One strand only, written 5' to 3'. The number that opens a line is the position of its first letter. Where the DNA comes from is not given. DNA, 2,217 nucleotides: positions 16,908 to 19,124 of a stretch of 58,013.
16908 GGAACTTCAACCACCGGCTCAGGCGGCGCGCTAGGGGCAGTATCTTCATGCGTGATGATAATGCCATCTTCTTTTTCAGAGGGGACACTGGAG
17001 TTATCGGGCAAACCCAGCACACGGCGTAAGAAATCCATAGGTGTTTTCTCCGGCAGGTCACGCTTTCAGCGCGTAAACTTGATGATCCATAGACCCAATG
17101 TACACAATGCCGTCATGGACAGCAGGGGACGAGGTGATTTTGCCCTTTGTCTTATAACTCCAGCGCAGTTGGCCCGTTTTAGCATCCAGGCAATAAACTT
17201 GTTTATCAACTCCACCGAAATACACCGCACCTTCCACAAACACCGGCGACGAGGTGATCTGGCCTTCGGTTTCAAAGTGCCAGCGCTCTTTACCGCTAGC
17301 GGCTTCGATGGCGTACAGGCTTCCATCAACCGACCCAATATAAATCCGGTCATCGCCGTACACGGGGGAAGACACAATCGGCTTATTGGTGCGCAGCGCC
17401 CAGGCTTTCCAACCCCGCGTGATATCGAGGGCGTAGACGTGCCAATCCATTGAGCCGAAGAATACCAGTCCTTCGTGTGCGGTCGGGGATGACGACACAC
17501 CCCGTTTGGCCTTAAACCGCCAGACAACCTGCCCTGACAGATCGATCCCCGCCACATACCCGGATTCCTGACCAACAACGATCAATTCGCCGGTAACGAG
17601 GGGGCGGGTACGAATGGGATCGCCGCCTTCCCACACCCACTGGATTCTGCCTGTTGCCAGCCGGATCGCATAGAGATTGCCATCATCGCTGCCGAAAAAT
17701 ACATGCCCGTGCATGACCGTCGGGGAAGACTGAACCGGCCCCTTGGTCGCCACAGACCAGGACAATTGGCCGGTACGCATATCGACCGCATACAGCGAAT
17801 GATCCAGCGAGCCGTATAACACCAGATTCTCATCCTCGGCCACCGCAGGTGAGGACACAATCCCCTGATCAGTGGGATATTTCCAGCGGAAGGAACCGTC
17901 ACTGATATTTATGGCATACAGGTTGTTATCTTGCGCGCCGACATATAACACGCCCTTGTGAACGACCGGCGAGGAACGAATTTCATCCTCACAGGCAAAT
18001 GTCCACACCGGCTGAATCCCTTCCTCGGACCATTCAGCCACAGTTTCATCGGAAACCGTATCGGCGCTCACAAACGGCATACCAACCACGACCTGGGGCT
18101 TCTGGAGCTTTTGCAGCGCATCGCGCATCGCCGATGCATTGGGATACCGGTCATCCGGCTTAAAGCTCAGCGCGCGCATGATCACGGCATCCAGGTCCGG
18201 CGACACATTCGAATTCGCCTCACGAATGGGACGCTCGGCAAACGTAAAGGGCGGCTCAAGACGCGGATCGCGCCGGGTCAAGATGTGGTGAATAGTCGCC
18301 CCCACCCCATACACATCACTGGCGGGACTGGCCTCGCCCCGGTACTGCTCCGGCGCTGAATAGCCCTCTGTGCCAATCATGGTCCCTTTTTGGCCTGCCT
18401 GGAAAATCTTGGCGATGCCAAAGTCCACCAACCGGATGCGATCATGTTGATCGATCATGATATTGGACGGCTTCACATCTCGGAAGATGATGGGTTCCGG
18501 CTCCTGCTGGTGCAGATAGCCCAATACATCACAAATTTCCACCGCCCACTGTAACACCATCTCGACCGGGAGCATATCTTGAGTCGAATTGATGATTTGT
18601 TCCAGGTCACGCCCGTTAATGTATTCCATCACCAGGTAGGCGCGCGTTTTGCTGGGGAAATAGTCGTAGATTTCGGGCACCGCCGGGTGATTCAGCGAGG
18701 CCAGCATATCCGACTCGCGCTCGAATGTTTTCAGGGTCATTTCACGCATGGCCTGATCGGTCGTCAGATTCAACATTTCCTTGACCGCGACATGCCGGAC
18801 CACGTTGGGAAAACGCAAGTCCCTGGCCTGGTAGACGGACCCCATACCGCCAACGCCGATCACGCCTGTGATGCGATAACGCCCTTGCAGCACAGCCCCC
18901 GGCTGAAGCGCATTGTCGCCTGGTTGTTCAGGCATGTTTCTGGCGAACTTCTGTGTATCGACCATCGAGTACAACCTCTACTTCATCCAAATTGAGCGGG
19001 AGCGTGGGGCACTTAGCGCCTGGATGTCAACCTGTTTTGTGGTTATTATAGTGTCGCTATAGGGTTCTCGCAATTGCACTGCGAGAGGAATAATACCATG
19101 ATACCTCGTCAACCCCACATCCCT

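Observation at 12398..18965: Seven-gene operon joining a kinase/PP2C/vWA triad to FHA, a J domain, a kinase-less OmpR regulator and a CvnD/MglA-type GTPase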

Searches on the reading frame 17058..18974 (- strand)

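Call 3: search_protein_families(library=pfam, proteins=[window:17058-18974:-], max_evalue=0.01)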
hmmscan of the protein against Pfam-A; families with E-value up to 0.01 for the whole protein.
window:17058-18974:- (638 aa): 13 families
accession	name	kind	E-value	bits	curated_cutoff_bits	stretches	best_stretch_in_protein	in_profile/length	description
PF13570.13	Beta-prop_ACSF4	-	7.4e-73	246.2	133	3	423-581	62-224/329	Beta-alanine-activating enzyme, beta-propeller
PF13360.13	PQQ_2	-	1e-48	166.5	27.6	4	471-572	2-104/233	Outer membrane protein assembly factor BamB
PF00069.31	Pkinase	-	8.1e-41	140.6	31.7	1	33-239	1-198/263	Protein kinase domain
PF07714.23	PK_Tyr_Ser-Thr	-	3.6e-24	85.9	23.1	1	37-234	5-200/258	Protein tyrosine and serine/threonine kinase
PF01011.28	PQQ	-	1.1e-20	74.3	26.7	3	572-626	48-104/595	Glucose/ethanol/alcohol dehydrogenase, beta-propeller domain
PF25292.1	Beta-prop_CGLA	-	2e-10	41.1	26.8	0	589-637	52-103/316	Lambda-carrageenase beta-propeller domain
PF03109.22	ABC1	-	1.4e-07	31.3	22.9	1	85-196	118-222/244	ABC1 atypical kinase-like domain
PF23414.1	Beta-prop_EML_2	-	3.4e-06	27.1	90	0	308-401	18-112/266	Echinoderm microtubule-associated protein second beta-propeller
PF14435.11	SUKH-4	-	2.2e-05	25.1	25.5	0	404-454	61-111/179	SUKH-4 immunity protein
PF01636.29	APH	-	0.00031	21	23.2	0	84-159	40-112/239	Phosphotransferase enzyme family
PF25815.1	CTHRC1_C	-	0.0014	19.3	27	0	551-588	43-80/137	CTHRC1, C-terminal domain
PF24807.1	WD40_CDC20-Fz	-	0.0032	17.3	200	0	342-410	22-91/292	CDC20/Fizzy WD40 domain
PF23727.1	Beta-prop_FAM234A_B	-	0.0079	15.2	26.4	0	589-613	311-335/467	FAM234A/B beta-propeller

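Call 21: search_protein_families(library=ncbifam, proteins=[window:17058-18965:-], max_evalue=0.001)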
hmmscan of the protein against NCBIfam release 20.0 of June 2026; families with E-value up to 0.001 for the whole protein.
window:17058-18965:- (635 aa): 26 families (the best 25 are shown)
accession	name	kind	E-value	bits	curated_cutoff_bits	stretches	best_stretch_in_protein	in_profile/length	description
NF053615.1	SerThrKinAfsKStmc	equivalog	8.1e-70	236.4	1300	5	543-635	710-801/809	protein serine/threonine kinase AfsK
NF033483.0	PknB_PASTA_kin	equivalog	1.5e-63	215.7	450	1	23-298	2-279/563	Stk1 family PASTA domain-containing Ser/Thr kinase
TIGR03300.1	assembly_YfgL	equivalog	6e-56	189.7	285.2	3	530-634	57-161/377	outer membrane protein assembly factor BamB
NF008351.0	PRK11138.1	equivalog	2.7e-41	141.4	423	5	331-443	114-229/394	outer membrane protein assembly factor BamB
NF038150.1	lanthi_synth_IV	equivalog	3.6e-39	134.7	650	1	17-290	179-459/851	class IV lanthionine synthetase LanL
NF047741.1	antiphage_MADS6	equivalog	6.5e-38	130.6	460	2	13-154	477-610/612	methylation-associated defense system protein kinase MAD6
NF052427.1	StpK7MSMEG_1200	equivalog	3.6e-35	121.5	900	1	27-292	6-273/601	serine/threonine protein kinase StpK7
TIGR03075.1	PQQ_enz_alc_DH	subfamily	2.5e-28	99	480.05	2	316-420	46-166/530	PQQ-dependent dehydrogenase, methanol/ethanol family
NF009651.0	PRK13184.1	equivalog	6.2e-27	94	839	1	28-286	2-289/932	serine/threonine-protein kinase PknD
NF038151.1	lanthi_synth_III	equivalog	1.4e-22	79.9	575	1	21-226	213-420/833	class III lanthionine synthetase LanKC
TIGR04528.1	acido_non_PQQ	subfamily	3.1e-21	75.7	650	2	325-446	46-180/493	acido-empty-quinoprotein group A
TIGR03903.1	TOMM_kin_cyc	equivalog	1e-19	70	705.75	1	58-230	5-184/1267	TOMM system kinase/cyclase fusion protein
NF033442.0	BREX_PglW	equivalog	5.4e-15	54.2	990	1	21-285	505-767/1391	BREX system serine/threonine kinase PglW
NF043056.1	T4SS_LegK1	equivalog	2.8e-14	52.6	550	1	77-225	121-280/516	Dot/Icm T4SS effector kinase LegK1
TIGR03074.1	PQQ_membr_DH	subfamily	2.1e-11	42.4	832.65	0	571-613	206-248/783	membrane-bound PQQ-dependent dehydrogenase, glucose/quinate/shikimate family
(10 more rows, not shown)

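Call 22: search_protein_families(library=padloc, proteins=[window:17058-18965:-], max_evalue=0.001)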
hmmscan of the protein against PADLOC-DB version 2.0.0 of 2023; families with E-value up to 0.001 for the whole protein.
window:17058-18965:- (635 aa): 34 families (the best 25 are shown)
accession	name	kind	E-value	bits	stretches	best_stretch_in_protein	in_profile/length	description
PDLC04042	PD-T4-6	-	1e-66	223.6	1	23-291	4-276/292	-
PDLC04061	PD-T4-6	-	9.2e-59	198.3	1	21-290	9-286/510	-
PDLC04053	PD-T4-6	-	1.7e-56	190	1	27-291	8-275/311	-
PDLC04060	PD-T4-6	-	2.7e-56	189.5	1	23-291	3-273/486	-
PDLC04052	PD-T4-6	-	8.2e-56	188.2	1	24-301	5-290/496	-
PDLC04047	PD-T4-6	-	9.4e-54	180.7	1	23-312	5-297/327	-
PDLC04138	mad6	-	2.6e-53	179.9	1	25-289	48-315/659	mads_6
PDLC04044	PD-T4-6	-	2e-52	176.6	1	22-292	26-297/372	-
PDLC04054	PD-T4-6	-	1.6e-48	163.9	1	20-288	3-274/347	-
PDLC04057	PD-T4-6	-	4.6e-48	162.3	1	23-287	3-270/443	-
PDLC04043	PD-T4-6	-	1e-47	161.3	1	25-287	12-277/452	-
PDLC04045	PD-T4-6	-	3.9e-47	158.9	1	25-290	30-301/350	-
PDLC04048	PD-T4-6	-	5.6e-44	148.9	1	21-285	3-270/354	-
PDLC04039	PD-T4-6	-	1.9e-43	147.2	1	22-373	9-369/458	-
PDLC04041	PD-T4-6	-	1e-42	144.9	1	13-286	14-292/443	-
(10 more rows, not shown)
